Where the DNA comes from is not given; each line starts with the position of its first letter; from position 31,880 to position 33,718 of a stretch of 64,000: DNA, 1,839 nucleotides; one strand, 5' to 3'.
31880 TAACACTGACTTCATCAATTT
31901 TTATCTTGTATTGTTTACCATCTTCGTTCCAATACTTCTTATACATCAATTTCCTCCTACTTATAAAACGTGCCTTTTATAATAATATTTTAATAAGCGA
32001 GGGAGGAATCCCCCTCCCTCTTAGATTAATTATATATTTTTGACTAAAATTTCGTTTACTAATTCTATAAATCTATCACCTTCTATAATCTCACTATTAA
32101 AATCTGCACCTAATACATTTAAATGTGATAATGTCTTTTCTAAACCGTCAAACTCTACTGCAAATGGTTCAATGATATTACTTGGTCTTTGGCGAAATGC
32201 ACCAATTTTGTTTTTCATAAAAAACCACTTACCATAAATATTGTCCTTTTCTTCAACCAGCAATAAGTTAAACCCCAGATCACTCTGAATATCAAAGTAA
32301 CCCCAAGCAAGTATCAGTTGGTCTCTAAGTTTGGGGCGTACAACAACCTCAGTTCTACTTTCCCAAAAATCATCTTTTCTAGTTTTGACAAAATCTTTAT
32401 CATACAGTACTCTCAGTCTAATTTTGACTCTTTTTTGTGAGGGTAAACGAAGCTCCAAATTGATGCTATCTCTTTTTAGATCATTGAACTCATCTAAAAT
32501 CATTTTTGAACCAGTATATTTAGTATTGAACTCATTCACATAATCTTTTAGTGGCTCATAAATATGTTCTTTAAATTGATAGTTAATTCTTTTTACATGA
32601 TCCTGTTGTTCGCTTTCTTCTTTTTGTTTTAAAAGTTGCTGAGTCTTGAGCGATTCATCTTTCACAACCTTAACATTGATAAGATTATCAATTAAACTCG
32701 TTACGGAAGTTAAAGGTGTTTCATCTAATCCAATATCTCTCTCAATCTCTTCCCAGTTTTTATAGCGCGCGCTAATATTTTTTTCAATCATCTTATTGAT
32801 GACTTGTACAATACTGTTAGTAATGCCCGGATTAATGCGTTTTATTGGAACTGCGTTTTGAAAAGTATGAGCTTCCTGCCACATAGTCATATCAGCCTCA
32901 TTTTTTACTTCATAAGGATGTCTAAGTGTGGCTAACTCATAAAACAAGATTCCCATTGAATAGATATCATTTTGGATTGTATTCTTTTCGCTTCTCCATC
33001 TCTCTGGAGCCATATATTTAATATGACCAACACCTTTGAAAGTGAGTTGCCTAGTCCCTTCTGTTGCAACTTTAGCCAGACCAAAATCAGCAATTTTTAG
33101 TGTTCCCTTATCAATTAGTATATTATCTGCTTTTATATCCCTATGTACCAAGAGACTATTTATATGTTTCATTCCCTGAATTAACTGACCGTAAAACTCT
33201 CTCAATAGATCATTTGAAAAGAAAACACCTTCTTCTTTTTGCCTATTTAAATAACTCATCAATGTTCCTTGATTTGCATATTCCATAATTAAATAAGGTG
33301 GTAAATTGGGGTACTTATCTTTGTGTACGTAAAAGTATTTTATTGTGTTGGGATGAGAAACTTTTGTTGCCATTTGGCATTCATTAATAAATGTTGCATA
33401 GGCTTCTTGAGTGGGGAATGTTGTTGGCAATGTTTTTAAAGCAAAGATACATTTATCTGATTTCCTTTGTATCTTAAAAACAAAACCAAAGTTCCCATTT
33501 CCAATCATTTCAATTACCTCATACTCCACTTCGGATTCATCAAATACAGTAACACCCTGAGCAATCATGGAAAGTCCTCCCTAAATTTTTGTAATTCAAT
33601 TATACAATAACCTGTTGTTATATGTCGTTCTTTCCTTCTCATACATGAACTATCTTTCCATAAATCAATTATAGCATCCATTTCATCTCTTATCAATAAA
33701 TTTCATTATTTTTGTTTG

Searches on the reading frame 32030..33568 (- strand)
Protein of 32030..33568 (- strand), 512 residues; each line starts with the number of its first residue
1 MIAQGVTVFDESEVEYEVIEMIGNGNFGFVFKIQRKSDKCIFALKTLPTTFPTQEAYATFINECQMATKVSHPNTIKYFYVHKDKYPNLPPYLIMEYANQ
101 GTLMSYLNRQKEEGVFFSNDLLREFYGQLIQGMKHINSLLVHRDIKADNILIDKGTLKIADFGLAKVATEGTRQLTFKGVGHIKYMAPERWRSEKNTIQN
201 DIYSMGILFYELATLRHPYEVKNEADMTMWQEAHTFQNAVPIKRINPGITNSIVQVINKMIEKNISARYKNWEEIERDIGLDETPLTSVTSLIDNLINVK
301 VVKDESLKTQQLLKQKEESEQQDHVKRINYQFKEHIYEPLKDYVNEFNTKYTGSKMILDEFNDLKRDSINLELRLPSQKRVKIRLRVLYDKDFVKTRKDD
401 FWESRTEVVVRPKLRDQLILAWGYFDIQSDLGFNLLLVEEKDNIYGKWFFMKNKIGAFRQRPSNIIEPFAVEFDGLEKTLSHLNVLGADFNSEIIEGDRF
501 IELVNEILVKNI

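Call 11: search_protein_families(library=pfam, proteins=[window:32030-33568:-], max_evalue=0.001)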
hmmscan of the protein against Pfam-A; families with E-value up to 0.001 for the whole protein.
window:32030-33568:- (512 aa): 2 families
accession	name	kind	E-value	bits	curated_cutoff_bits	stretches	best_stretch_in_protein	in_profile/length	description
PF00069.31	Pkinase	-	1.1e-49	169.6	31.7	1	16-270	1-253/263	Protein kinase domain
PF07714.23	PK_Tyr_Ser-Thr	-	1.5e-37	129.8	23.1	1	18-232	3-218/258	Protein tyrosine and serine/threonine kinase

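Call 12: search_dna_similar(query=window:32030-33568:-, collection=phages, mode=protein, max_rows=15)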
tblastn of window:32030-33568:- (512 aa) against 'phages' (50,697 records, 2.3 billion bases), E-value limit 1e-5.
Records with a match: 71; places in all: 74; records where one place covers at least 80% of the query: 0.
Best place of each record, by identity: <60% 71.
By first word of the organism name: Bacteriophage 16; Escherichia 14; Listeria 10; Stx2-converting 7; Enterobacteria 4; Stx1a-converting 4; Stx 4; Stx2a-converting 3; Enterococcus 2; Stx1 2; and 5 more.
By host as written in the record: - 33; Listeria monocytogenes 10; Escherichia coli O157:H7 5; Escherichia coli K514 (EHEC) 3; Escherichia coli O55:H7 str. DEC5E 2; Escherichia coli O157:H7 strain F451 2; Escherichia coli O157:H7 str. Min27 2; Enterococcus faecalis 1; and 13 more.
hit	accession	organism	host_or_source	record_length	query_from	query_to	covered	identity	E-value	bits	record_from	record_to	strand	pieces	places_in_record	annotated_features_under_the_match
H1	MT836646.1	Bacteriophage sp.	human fecal samples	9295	1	279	54%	30.8%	4e-22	106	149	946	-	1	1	record has no annotation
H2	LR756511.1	uncultured phage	metagenomic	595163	16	275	51%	32.5%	1e-20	102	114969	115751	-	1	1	record has no annotation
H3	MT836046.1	Bacteriophage sp.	human fecal samples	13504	16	298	55%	28.9%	5e-31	133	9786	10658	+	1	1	record has no annotation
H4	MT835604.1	Bacteriophage sp.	human fecal samples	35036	16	279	52%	30.5%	7e-29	127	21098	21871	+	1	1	record has no annotation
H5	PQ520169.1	Enterococcus phage IME_EF3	-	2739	16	279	52%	30.5%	2e-24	113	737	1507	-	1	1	record has no annotation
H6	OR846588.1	Enterococcus phage Efs 1-1-1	Enterococcus faecalis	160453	16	279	52%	30.5%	3e-24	113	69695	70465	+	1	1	record has no annotation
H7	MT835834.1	Bacteriophage sp.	human fecal samples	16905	1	279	54%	28.8%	3e-22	107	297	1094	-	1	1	record has no annotation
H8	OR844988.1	Staphylococcus phage SA 1306 Kay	Staphylococcus aureus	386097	16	280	52%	30.3%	4e-23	109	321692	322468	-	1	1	record has no annotation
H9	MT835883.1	Bacteriophage sp.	human fecal samples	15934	16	279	52%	30.0%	2e-30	132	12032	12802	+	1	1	record has no annotation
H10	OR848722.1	Listeria phage LM 4-14-1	Listeria monocytogenes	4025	16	285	53%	28.9%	4e-23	109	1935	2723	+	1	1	record has no annotation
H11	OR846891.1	Listeria phage LM 4-11-1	Listeria monocytogenes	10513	16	285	53%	28.9%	5e-23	109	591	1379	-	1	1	record has no annotation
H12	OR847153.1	Listeria phage LM 4-11-1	Listeria monocytogenes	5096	16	279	52%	28.8%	6e-23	108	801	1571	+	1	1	record has no annotation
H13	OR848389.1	Listeria phage LM 4-14-1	Listeria monocytogenes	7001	16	279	52%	28.8%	7e-23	108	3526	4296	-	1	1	record has no annotation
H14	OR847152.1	Listeria phage LM 4-11-1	Listeria monocytogenes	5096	16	279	52%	28.8%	1e-22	108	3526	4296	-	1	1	record has no annotation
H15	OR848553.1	Listeria phage LM 4-14-1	Listeria monocytogenes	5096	16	279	52%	28.8%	1e-22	108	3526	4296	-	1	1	record has no annotation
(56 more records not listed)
